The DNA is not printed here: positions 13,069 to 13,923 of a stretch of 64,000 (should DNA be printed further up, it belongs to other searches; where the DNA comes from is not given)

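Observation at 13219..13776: Uncharacterised approximately 180-aa C-terminal domain fused to the MTase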

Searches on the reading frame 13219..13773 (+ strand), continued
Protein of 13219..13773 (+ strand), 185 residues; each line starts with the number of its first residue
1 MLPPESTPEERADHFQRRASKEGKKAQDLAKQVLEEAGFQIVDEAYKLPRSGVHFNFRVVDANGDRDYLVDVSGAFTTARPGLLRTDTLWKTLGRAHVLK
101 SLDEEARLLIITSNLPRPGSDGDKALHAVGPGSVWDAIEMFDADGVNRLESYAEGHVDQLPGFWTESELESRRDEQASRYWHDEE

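Call 35: find_related_loci(query=A2, collection=genome_contigs, flank=5000)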
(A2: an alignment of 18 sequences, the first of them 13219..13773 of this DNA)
Query A2 (185 aa) in genome_contigs; peptide patterns used: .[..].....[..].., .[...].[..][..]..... (x = any residue, [..] = any of these).
599 stretches matched a pattern (row limit reached: there are more); 562 encode a relative of the query (tblastn E <= 1e-3); the best 80 are kept; 80 distinct loci.
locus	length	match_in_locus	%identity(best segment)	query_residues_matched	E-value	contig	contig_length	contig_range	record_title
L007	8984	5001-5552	84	2-185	1e-105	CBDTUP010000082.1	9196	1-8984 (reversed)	MAG TPA_asm: uncultured bacterium isolate ERR2431953_concoct_193 genome assembly, contig: ERZ23880187.7338, whole genome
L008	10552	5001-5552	84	2-185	3e-105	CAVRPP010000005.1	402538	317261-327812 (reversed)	MAG: uncultured Actinomycetota bacterium isolate MFD03551.bin.1.99 genome assembly, contig: contig_18440, whole genome s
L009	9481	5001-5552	83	2-185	4e-105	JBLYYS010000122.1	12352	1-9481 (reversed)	MAG: Acidimicrobiia bacterium isolate DBRS4.bin20 k97_170229, whole genome shotgun sequence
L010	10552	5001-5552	83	2-185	3e-104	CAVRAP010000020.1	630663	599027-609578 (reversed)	MAG: uncultured Actinomycetota bacterium isolate MFD03551.bin.1.83 genome assembly, contig: contig_7591, whole genome sh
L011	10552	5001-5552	83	2-185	4e-104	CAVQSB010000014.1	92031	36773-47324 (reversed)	MAG: uncultured Actinomycetota bacterium isolate MFD09964.bin.2.47 genome assembly, contig: contig_51874, whole genome s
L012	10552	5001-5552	83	2-185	2e-104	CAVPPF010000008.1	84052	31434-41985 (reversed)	MAG: uncultured Actinomycetota bacterium isolate MFD09964.bin.1.235 genome assembly, contig: contig_9905, whole genome s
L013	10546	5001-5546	84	2-183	1e-103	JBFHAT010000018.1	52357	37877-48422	MAG: Acidimicrobiia bacterium isolate Mix_sand06.2021.04.Z.22 k141_1898064_length_52357_cov_18.0405, whole genome shotgu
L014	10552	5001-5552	79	2-185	7e-99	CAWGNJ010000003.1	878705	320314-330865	MAG: uncultured Actinomycetota bacterium isolate MFD03804.bin.3.76 genome assembly, contig: contig_50181, whole genome s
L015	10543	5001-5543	76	2-183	1e-92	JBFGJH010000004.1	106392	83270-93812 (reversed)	MAG: Acidimicrobiia bacterium isolate Mix_sand03.2021.01.D.107 k141_646905_length_106392_cov_15.3209, whole genome shotg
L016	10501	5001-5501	70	4-171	5e-75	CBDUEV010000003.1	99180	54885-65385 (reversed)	MAG TPA_asm: uncultured Acidimicrobiia bacterium isolate SRR22808131_binner123_Refined_46 genome assembly, contig: ERZ25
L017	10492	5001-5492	66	7-170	2e-69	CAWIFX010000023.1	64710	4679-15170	MAG: uncultured Acidimicrobiia bacterium isolate MFD03551.bin.2.75 genome assembly, contig: contig_48889, whole genome s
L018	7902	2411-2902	66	7-170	3e-69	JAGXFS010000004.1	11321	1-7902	MAG: Acidimicrobiia bacterium isolate LH_M20 k141_15462, whole genome shotgun sequence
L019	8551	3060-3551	66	7-170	1e-68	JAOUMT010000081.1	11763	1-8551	MAG: Acidimicrobiia bacterium isolate 8_1_July_SF_Bin47 8_1_July_SF_Bin47_scaffold_2183_c1, whole genome shotgun sequenc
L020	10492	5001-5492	65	7-170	2e-67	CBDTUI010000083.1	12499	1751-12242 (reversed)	MAG TPA_asm: uncultured Acidimicrobiia bacterium isolate SRR7614695_metabat2_100 genome assembly, contig: ERZ23877680.42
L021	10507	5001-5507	65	4-172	4e-66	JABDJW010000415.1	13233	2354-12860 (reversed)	MAG: Acidimicrobiales bacterium isolate SS_bin_33 k127_1135802, whole genome shotgun sequence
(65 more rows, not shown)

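Call 41: search_protein_representatives(alignment_id=A2)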
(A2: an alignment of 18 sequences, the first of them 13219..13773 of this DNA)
Query: 18 sequences, 174 profile positions. Proteins with E-value up to 0.001 (for the whole library): 821; up to 1e-10: 515; up to 1e-30: 134. The best 150 are listed.
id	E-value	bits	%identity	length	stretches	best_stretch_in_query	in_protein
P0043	4.9e-71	254.0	-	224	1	9-171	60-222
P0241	1.1e-70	252.9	-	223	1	3-171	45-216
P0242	1.0e-69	249.7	-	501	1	8-172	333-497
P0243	1.7e-69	248.9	-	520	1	3-173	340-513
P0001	1.4e-68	245.9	-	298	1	6-172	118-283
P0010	3.5e-68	244.7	-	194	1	2-170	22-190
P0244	2.7e-66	238.5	-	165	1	12-171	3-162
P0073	1.2e-65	236.5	-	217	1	12-173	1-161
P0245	1.8e-64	232.6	-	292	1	3-157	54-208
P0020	1.9e-61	222.8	-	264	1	7-170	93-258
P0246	5.0e-61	221.4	-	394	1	14-169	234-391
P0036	8.6e-60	217.4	-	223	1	11-170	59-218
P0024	1.1e-58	213.8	-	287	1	5-172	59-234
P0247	5.6e-56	204.9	-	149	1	33-172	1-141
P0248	9.7e-56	204.2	-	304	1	11-169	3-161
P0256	6.3e-52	191.8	-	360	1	8-157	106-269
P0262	1.2e-49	184.3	-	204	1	20-173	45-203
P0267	3.1e-46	173.2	-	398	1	20-169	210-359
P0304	3.6e-39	150.2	-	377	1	22-170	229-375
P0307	2.4e-38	147.5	-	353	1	8-172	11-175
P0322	2.0e-36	141.3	-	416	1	46-158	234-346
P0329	2.5e-35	137.7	-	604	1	35-129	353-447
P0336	1.7e-34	135.0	-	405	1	19-121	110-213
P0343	4.6e-33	130.3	-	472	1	9-127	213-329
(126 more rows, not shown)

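Call 42: search_protein_families(library=pfam, proteins=[P0329, P0336, P0343, P0322, P0267, P0246, P0304, P0262, P0307, P0256], max_evalue=0.01)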
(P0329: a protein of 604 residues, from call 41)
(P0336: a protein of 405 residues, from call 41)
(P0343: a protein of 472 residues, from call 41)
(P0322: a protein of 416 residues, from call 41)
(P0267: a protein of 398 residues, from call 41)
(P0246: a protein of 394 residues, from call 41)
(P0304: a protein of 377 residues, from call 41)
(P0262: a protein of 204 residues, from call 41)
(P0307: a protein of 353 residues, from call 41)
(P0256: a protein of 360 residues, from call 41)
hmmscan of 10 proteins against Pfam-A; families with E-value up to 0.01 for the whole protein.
P0329 (604 aa): 1 family
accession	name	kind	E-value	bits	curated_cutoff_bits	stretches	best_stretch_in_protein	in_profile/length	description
PF01555.25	N6_N4_Mtase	-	9.5e-07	29.4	26.7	1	69-127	1-55/221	DNA methylase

P0336 (405 aa): 0 families

P0343 (472 aa): 0 families

P0322 (416 aa): 0 families

P0267 (398 aa): 4 families
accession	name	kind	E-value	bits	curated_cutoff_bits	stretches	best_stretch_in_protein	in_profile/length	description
PF01555.25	N6_N4_Mtase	-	3.4e-14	53.8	26.7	2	67-125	1-55/221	DNA methylase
PF08241.18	Methyltransf_11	-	2.6e-07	31.6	21.2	0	98-120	72-94/95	Methyltransferase domain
PF13649.12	Methyltransf_25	-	3.5e-06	28.1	27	0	139-178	6-47/97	Methyltransferase domain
PF08242.18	Methyltransf_12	-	0.0005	21.2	30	0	139-184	5-52/98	Methyltransferase domain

P0246 (394 aa): 3 families
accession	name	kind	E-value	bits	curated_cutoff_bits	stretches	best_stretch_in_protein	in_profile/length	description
PF01555.25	N6_N4_Mtase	-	5.3e-33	115.3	26.7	1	2-203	27-221/221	DNA methylase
PF08241.18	Methyltransf_11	-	0.0001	23.3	21.2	0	2-25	71-94/95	Methyltransferase domain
PF13649.12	Methyltransf_25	-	0.00019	22.5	27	0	167-210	1-46/97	Methyltransferase domain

P0304 (377 aa): 3 families
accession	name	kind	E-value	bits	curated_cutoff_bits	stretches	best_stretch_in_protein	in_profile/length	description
PF01555.25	N6_N4_Mtase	-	3.8e-30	105.9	26.7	1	4-206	24-219/221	DNA methylase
PF08241.18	Methyltransf_11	-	0.00012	23.1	21.2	0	5-30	69-94/95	Methyltransferase domain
PF13649.12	Methyltransf_25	-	0.0021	19.2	27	0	174-213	3-44/97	Methyltransferase domain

P0262 (204 aa): 1 family
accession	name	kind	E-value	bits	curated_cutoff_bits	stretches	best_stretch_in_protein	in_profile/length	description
PF01555.25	N6_N4_Mtase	-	0.0011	19.4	26.7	0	2-25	197-220/221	DNA methylase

P0307 (353 aa): 0 families

P0256 (360 aa): 1 family
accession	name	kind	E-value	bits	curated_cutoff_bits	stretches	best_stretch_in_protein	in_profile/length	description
PF01555.25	N6_N4_Mtase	-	4.7e-20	72.9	26.7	1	9-72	154-220/221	DNA methylase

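Call 48: search_protein_families(library=phrogs, proteins=[window:13219-13773:+, L002:1575-2093:+, L002:2601-3038:+], max_evalue=1)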
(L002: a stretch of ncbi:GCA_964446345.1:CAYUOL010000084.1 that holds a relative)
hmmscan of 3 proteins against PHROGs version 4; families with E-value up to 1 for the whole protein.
window:13219-13773:+ (185 aa): 0 families

L002:1575-2093:+ (173 aa): 0 families

L002:2601-3038:+ (146 aa): 2 families
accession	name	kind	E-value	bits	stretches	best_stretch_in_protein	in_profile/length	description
phrog_3543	-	unknown function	4.8e-05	24.4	1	38-109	4-68/125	-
phrog_31027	-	unknown function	0.028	15.6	1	65-137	41-111/118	-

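Call 63: search_protein_families(library=pfam, alignment_id=A2, max_evalue=10)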
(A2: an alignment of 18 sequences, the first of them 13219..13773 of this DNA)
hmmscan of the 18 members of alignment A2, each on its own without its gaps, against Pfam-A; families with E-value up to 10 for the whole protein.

A. member 1, window:13219-13773:+ (185 aa): 1 family
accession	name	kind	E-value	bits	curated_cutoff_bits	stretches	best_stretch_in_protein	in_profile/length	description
PF04883.17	HK97-gp10_like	-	0.037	15.4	21.4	1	13-46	1-34/78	Bacteriophage HK97-gp10, putative tail-component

B. families by the number of members that match (of 18 scanned): 4 families
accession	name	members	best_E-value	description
PF04883.17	HK97-gp10_like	1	0.037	Bacteriophage HK97-gp10, putative tail-component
PF11389.14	Porin_OmpL1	1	0.061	Leptospira porin protein OmpL1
PF22321.2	Zona_CL2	1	0.092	Zonadhesin, second cohesin-like domain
PF07420.17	DUF1509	1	0.11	Protein of unknown function (DUF1509)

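Call 65: fold_search(model_id=the predicted structure, library=pdb)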
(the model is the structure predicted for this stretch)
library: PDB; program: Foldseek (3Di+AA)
matches with E <= 10: 352; with E <= 0.001: 0
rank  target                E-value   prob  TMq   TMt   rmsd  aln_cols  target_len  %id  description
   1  2okf_A                4.3e-03  1.00  0.38  0.52   3.2        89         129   17  CRYSTAL STRUCTURE OF A FDXN ELEMENT EXCISION CONTROLLING FACTOR PROTEIN (AVA_3312) FROM ANABAENA VARIABILIS AT 1.60 A  (released 2007-01-30)
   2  2inb                  6.7e-03  1.00  0.44  0.60   3.9       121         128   16  Crystal structure of an XisH family protein (ZP_00107633.1) from Nostoc punctiforme PCC 73102 at 1.60 A resolution (released 2006-10-24)
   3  9ibq_A                1.3e-02  0.96  0.43  0.30   7.3       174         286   16  Structure of BstEII with DNA substrate (released 2026-03-04)
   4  9nl2_A                2.9e-02  0.87  0.35  0.08   7.7       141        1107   15  Structure of R2 retrotransposon protein from Platysternon megacephalum initiating target-primed reverse transcription (released 2025-06-18)
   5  4dav_A                2.9e-02  0.69  0.29  0.24  10.3       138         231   12  The structure of Pyrococcus Furiosus SfsA in complex with DNA (released 2014-10-01)
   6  9dou_A                3.9e-02  0.66  0.32  0.09   8.1       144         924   13  Taeniopygia guttata R2 retrotransposon (R2Tg) initiating target-primed reverse transcription (released 2025-05-21)
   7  2hkp                  1.2e-01  0.07  0.14  0.13  12.8       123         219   17  SUMO protease Ulp1 with the catalytic cysteine oxidized to a sulfenic acid (released 2007-07-31)
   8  1dc1_B                1.2e-01  0.94  0.51  0.33   4.7       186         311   11  RESTRICTION ENZYME BSOBI/DNA COMPLEX STRUCTURE: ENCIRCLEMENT OF THE DNA AND HISTIDINE-CATALYZED HYDROLYSIS WITHIN A CA (released 2001-02-21)
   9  1dc1_A                1.7e-01  0.87  0.50  0.32   4.7       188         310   11  RESTRICTION ENZYME BSOBI/DNA COMPLEX STRUCTURE: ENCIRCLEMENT OF THE DNA AND HISTIDINE-CATALYZED HYDROLYSIS WITHIN A CA (released 2001-02-21)
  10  9bgk_F                1.7e-01  0.75  0.35  0.07   4.7       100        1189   14  Structure of V.cholera DdmDE (2D:1E) in complex with DNA (released 2024-10-23)
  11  9nl3_A                2.5e-01  0.35  0.33  0.08   8.2       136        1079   12  Structure of R2 retrotransposon protein from Taeniopygia guttata initiating target-primed reverse transcription (released 2025-06-18)
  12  1d02_A                2.5e-01  0.14  0.27  0.26  13.5       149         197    9  CRYSTAL STRUCTURE OF MUNI RESTRICTION ENDONUCLEASE IN COMPLEX WITH COGNATE DNA (released 2000-03-08)
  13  6wxw_A                2.6e-01  0.77  0.34  0.18   3.4        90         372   10  crystal structure of apo Card1 (released 2020-12-30)
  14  2p14                  2.8e-01  0.38  0.36  0.36   8.3       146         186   14  Crystal structure of small subunit (R.BspD6I2) of the heterodimeric restriction endonuclease R.BspD6I (released 2008-03-11)
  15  8gh6_A                4.1e-01  0.25  0.27  0.08   6.8       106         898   13  Bombyx mori R2 retrotransposon initiating target-primed reverse transcription (released 2023-04-05)
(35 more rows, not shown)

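Call 69: find_related_loci(query=A2, collection=viral_contigs, flank=6000)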
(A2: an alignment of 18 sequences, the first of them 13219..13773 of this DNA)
Query A2 (185 aa) in viral_contigs; peptide patterns used: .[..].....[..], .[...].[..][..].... (x = any residue, [..] = any of these).
60 stretches matched a pattern, but none encodes a relative of the query by tblastn (E <= 1e-3).

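Call 74: find_encoding_contigs(protein=P0018, flank=4000, max_places=2)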
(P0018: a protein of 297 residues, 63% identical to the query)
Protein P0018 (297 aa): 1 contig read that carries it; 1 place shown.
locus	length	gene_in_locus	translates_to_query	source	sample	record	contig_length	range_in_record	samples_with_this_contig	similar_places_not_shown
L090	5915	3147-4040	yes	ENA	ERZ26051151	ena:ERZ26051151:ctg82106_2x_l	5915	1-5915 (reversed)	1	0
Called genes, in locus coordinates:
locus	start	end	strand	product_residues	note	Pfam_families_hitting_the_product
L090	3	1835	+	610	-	?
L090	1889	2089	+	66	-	-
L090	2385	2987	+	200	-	-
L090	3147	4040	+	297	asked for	-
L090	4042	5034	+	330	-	-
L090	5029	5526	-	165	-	PF03104:DNA_pol_B_exo1 (weak)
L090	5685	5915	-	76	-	?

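Call 82: search_dna_similar(query=window:13219-13773:+, collection=plasmids, mode=protein, max_evalue=0.001, max_rows=20)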
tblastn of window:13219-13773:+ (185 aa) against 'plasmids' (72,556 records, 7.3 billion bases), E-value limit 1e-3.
No match.

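Call 90: find_encoding_contigs(protein=P0074, flank=5000, max_places=3)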
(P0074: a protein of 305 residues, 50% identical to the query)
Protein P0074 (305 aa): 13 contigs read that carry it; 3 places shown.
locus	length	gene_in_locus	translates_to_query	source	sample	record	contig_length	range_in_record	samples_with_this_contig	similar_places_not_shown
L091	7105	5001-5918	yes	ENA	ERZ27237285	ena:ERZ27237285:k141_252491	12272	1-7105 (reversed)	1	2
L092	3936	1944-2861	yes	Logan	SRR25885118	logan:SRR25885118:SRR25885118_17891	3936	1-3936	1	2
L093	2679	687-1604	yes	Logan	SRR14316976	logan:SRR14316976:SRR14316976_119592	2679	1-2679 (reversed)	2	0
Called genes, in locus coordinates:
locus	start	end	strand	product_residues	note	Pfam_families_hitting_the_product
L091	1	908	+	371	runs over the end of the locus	PF00145:DNA_methylase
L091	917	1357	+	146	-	PF03852:Vsr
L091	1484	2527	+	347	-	PF04245:NA37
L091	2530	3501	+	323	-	PF04607:RelA_SpoT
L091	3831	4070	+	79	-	-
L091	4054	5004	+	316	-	PF01555:N6_N4_Mtase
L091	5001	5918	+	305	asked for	-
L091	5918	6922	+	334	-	-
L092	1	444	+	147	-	?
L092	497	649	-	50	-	-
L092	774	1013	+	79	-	-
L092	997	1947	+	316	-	PF01555:N6_N4_Mtase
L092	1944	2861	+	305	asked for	-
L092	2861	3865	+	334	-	-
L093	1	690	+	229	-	?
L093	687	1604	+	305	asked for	-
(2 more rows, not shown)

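Call 91: find_encoding_contigs(protein=P0109, flank=5000, max_places=2)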
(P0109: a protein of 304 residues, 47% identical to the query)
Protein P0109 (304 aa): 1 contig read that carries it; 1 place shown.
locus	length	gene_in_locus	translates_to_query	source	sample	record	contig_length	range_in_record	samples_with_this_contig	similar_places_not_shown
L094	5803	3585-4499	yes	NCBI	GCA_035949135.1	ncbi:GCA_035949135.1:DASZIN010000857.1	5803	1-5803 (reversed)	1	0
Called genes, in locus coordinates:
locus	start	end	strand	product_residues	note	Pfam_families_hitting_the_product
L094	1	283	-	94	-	?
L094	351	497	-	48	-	-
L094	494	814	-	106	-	-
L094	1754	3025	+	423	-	PF01555:N6_N4_Mtase, PF08241:Methyltransf_11 (faint)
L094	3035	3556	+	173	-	-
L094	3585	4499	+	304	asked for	-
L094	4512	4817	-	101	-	-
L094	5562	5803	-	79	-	?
